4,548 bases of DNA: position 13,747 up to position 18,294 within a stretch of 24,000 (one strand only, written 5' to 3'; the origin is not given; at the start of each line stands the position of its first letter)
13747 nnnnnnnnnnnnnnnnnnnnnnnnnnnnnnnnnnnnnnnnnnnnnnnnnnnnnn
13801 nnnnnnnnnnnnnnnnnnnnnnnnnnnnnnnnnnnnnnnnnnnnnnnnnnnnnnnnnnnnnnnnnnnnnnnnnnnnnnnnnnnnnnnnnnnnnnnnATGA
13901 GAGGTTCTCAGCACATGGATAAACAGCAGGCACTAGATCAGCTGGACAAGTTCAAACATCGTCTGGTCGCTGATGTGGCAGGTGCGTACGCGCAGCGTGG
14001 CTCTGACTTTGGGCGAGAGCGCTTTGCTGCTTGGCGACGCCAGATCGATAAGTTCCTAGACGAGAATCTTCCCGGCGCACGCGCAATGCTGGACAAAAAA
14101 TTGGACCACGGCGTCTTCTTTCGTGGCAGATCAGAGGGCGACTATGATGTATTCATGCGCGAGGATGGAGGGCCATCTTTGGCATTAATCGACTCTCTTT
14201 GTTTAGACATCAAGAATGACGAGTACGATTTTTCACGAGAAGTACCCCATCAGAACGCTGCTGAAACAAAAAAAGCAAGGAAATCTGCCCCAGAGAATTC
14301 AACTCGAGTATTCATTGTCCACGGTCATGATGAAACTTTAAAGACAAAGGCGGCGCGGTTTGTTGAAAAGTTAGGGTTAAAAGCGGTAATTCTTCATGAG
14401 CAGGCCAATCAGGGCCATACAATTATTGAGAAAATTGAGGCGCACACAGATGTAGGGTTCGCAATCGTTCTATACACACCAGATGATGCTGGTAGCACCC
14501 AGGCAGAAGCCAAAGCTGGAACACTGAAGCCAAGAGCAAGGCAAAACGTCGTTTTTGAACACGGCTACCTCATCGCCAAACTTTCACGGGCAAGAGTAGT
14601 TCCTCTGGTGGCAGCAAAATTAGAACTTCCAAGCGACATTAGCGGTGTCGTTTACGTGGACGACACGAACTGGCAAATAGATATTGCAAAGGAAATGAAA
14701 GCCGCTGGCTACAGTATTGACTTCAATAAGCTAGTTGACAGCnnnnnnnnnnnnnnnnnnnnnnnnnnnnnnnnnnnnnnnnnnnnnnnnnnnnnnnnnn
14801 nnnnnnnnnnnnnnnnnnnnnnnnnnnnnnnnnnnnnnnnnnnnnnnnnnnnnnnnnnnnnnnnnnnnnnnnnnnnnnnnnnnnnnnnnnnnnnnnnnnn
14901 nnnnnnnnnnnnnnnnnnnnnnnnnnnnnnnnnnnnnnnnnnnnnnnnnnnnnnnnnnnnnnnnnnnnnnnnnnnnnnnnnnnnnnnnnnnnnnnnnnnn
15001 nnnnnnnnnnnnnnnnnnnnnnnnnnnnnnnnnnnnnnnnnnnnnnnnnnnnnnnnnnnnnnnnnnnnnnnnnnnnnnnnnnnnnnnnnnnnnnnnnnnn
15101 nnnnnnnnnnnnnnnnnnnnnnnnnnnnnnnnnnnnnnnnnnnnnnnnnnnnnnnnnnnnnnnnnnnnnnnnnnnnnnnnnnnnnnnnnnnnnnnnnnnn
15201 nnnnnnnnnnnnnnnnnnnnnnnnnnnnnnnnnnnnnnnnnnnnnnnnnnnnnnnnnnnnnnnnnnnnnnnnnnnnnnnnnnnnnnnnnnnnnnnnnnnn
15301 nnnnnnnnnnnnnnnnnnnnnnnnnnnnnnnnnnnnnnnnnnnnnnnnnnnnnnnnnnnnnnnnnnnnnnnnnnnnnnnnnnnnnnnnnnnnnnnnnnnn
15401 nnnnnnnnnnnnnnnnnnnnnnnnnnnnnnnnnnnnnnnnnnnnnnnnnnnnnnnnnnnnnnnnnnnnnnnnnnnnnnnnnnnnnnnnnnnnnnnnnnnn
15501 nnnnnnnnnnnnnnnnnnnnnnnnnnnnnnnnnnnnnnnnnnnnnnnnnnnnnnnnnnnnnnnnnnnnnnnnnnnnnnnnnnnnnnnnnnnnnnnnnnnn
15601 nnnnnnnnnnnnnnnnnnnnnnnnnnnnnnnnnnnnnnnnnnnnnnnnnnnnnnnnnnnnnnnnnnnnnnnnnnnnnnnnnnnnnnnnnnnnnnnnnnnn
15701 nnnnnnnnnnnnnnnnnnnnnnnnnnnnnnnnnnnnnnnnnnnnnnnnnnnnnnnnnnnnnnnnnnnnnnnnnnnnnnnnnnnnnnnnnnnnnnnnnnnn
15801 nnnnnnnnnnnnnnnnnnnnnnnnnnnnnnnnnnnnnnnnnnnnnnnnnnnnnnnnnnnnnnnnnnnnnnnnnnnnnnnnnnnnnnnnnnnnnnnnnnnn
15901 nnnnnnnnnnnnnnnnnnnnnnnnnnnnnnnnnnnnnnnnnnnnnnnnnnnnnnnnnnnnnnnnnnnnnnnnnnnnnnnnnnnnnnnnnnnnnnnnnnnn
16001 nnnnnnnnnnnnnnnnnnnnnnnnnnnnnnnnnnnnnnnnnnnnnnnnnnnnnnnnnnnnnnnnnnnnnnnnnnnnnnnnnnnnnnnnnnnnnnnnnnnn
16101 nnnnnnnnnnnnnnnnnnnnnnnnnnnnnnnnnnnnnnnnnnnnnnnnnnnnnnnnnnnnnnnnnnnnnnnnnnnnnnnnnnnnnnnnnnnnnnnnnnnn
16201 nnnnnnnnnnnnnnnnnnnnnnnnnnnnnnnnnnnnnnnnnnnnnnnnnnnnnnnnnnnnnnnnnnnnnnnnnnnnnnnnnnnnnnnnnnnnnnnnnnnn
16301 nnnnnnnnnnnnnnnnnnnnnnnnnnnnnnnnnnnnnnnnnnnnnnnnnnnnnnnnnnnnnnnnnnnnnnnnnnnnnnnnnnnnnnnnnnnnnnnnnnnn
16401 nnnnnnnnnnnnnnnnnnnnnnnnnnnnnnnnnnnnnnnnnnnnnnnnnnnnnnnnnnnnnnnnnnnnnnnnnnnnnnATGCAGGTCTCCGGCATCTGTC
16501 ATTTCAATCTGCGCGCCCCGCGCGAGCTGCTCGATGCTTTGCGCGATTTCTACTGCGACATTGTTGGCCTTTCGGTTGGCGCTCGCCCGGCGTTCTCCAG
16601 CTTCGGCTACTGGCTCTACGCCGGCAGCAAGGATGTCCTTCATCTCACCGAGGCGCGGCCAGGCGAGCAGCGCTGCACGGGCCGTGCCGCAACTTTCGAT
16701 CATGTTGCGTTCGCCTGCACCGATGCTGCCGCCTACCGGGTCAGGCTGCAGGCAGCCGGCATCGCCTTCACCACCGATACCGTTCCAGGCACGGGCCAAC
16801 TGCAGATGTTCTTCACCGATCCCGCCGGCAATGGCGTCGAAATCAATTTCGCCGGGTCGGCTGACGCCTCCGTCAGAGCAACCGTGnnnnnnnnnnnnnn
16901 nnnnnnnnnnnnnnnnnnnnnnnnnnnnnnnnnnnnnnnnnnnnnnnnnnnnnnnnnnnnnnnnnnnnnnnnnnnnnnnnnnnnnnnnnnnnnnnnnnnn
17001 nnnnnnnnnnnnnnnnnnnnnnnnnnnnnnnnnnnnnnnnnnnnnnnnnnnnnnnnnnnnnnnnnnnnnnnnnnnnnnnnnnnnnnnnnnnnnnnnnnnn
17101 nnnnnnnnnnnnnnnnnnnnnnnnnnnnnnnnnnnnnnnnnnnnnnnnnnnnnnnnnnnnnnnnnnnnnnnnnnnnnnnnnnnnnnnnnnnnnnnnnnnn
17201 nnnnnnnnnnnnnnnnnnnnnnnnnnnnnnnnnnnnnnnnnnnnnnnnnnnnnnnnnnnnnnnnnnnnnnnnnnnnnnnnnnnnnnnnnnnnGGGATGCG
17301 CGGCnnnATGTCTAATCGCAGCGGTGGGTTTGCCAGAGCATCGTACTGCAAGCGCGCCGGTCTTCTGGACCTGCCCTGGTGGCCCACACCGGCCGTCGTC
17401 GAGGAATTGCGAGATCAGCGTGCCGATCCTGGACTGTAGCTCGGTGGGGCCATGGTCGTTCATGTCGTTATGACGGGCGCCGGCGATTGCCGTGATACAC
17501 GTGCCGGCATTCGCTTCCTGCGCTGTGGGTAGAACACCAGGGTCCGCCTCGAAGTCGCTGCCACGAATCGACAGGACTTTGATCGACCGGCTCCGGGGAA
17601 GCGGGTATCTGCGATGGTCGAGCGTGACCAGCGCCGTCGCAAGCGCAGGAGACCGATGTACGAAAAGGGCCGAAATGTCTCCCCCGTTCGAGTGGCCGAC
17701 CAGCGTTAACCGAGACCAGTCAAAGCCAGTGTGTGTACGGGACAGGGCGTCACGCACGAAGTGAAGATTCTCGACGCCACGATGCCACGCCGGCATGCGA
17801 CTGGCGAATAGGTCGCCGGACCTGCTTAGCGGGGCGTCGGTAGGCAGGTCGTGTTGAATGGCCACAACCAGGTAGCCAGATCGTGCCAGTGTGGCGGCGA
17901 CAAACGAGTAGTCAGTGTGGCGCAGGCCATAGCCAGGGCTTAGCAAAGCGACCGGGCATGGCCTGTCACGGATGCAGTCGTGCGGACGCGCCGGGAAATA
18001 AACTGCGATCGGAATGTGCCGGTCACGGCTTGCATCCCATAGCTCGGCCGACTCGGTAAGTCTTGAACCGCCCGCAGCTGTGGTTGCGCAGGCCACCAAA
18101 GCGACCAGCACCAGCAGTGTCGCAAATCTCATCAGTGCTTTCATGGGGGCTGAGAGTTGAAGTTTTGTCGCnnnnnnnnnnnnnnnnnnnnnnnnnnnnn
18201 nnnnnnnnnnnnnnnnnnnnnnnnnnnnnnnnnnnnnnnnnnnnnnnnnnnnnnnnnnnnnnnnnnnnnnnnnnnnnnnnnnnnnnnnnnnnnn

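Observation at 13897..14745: Integron cassette encoding a TIR-like (CAP12/PycTIR-type) effector fused to an unknown N-terminal domain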

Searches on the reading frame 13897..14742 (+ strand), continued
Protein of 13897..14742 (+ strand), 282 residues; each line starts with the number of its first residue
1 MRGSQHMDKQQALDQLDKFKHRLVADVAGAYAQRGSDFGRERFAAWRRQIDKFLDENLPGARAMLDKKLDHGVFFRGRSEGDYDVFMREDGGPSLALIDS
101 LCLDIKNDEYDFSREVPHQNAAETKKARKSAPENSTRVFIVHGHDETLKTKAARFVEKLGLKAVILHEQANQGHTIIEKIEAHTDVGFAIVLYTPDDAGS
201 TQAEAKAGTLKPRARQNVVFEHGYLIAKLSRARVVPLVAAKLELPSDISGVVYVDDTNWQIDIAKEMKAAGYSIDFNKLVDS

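Call 88: get_annotated_region(hit=H17, flank=3200)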
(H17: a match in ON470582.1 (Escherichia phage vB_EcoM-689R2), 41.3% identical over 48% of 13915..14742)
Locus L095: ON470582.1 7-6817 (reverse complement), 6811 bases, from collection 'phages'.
description: Escherichia phage vB_EcoM-689R2, complete genome.
organism: Escherichia phage vB_EcoM-689R2 (NCBI taxid 2946089)
taxonomy: Viruses; Duplodnaviria; Heunggongvirae; Uroviricota; Caudoviricetes
host: Escherichia coli; source: -; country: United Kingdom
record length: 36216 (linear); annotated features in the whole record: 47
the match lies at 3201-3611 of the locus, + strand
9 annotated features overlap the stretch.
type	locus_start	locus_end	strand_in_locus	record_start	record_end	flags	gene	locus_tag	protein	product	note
CDS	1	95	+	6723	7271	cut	-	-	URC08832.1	uncharacterized protein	-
CDS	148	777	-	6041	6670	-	-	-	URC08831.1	uncharacterized protein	-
CDS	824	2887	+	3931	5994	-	-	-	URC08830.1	DNA polymerase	-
CDS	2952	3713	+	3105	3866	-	-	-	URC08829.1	TIR-like domain-containing protein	-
CDS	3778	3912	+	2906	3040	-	-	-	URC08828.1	hypothetical protein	FIG00643277: hypothetical protein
CDS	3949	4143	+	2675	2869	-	-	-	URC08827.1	hypothetical protein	-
CDS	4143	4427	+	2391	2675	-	-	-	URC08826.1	nuclease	-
CDS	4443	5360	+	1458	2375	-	-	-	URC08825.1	hypothetical protein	-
CDS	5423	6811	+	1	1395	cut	-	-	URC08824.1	DNA helicase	-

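Call 98: find_encoding_contigs(protein=window:13915-14742:+, flank=3000, max_places=4)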
Protein window:13915-14742:+ (276 aa): 5 contigs read that carry it; 3 places shown.
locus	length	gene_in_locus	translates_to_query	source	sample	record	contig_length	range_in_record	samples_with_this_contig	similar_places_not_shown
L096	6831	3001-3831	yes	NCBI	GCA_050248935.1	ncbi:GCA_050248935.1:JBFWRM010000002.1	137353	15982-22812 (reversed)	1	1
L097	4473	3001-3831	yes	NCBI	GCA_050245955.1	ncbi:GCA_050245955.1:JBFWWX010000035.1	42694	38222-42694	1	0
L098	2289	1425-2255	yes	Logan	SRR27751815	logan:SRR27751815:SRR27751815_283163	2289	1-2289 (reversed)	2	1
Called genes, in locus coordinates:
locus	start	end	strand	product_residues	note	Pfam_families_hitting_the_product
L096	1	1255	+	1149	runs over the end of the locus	PF13360:PQQ_2 (weak)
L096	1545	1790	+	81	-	-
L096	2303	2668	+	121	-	PF21732:DUF6864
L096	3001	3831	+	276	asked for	PF10137:CAP12-PCTIR_TIR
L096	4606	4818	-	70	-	PF15919:HicB_lk_antitox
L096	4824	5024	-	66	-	PF07927:HicA_toxin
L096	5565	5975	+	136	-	PF00903:Glyoxalase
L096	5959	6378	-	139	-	PF06108:DUF952 (weak)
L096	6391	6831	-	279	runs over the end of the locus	-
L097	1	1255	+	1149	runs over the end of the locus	PF13360:PQQ_2 (weak)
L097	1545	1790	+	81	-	-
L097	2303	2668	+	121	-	PF21732:DUF6864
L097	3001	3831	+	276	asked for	PF10137:CAP12-PCTIR_TIR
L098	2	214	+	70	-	?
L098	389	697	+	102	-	-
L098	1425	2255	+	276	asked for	PF10137:CAP12-PCTIR_TIR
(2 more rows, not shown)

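Call 99: list_cluster_members(proteins=[window:13915-14742:+, window:6152-7633:+])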
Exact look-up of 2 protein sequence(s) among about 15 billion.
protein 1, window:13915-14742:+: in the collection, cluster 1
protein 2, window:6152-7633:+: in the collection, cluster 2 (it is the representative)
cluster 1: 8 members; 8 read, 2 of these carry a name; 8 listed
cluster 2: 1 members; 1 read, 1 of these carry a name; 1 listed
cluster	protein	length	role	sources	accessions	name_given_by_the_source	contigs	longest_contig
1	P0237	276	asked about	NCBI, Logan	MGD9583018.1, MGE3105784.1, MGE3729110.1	MAG: TIR domain-containing protein [Lysobacterales bacterium]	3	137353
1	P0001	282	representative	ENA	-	-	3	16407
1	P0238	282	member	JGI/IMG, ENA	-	predicted nucleotide-binding protein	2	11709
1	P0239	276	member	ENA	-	-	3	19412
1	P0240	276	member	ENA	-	-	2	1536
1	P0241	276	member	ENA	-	-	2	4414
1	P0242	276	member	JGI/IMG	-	-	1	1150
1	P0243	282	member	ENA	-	-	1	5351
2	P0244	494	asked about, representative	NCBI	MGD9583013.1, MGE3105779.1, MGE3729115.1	MAG: amidophosphoribosyltransferase [Lysobacterales bacterium]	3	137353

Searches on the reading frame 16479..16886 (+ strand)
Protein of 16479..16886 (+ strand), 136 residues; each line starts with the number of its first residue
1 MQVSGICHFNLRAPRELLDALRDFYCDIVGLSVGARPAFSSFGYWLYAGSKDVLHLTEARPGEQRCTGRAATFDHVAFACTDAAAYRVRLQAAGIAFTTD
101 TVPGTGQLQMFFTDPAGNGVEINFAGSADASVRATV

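Call 11: search_protein_families(library=pfam, proteins=[window:16479-16886:+], max_evalue=0.01)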
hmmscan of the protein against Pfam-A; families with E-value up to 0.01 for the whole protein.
window:16479-16886:+ (136 aa): 3 families
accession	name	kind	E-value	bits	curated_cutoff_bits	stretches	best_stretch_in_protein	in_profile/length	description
PF00903.31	Glyoxalase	-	3.6e-09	37.5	20.6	1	18-122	12-121/121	Glyoxalase/Bleomycin resistance protein/Dioxygenase superfamily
PF13669.12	Glyoxalase_4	-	0.0029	18.3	27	1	20-103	12-100/109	Glyoxalase/Bleomycin resistance protein/Dioxygenase superfamily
PF18029.7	Glyoxalase_6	-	0.0046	18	23.6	1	19-121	10-104/106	Glyoxalase-like domain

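Call 59: search_protein_families(library=padloc, proteins=[window:16479-16886:+], max_evalue=0.01)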
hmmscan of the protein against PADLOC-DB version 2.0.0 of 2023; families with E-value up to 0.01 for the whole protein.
window:16479-16886:+ (136 aa): 0 families

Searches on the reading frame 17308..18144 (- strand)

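Call 11: search_protein_families(library=pfam, proteins=[window:17308-18144:-], max_evalue=0.01)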
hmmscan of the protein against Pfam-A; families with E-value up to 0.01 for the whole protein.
window:17308-18144:- (279 aa): 4 families
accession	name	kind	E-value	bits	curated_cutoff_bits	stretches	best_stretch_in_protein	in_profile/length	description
PF12146.15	Hydrolase_4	-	8.9e-05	22.3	27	1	64-173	5-105/239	Serine aminopeptidase, S33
PF12740.14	PETase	-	0.0001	22.2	28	1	67-171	58-152/263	PET hydrolase-like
PF07224.18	Chlorophyllase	-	0.00029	20.2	26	1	64-158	43-130/301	Chlorophyllase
PF12695.13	Abhydrolase_5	-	0.0012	19.2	27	0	144-198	57-111/164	Alpha/beta hydrolase family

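Call 59: search_protein_families(library=padloc, proteins=[window:17308-18144:-], max_evalue=0.01)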
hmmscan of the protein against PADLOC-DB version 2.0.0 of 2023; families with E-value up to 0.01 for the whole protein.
window:17308-18144:- (279 aa): 0 families
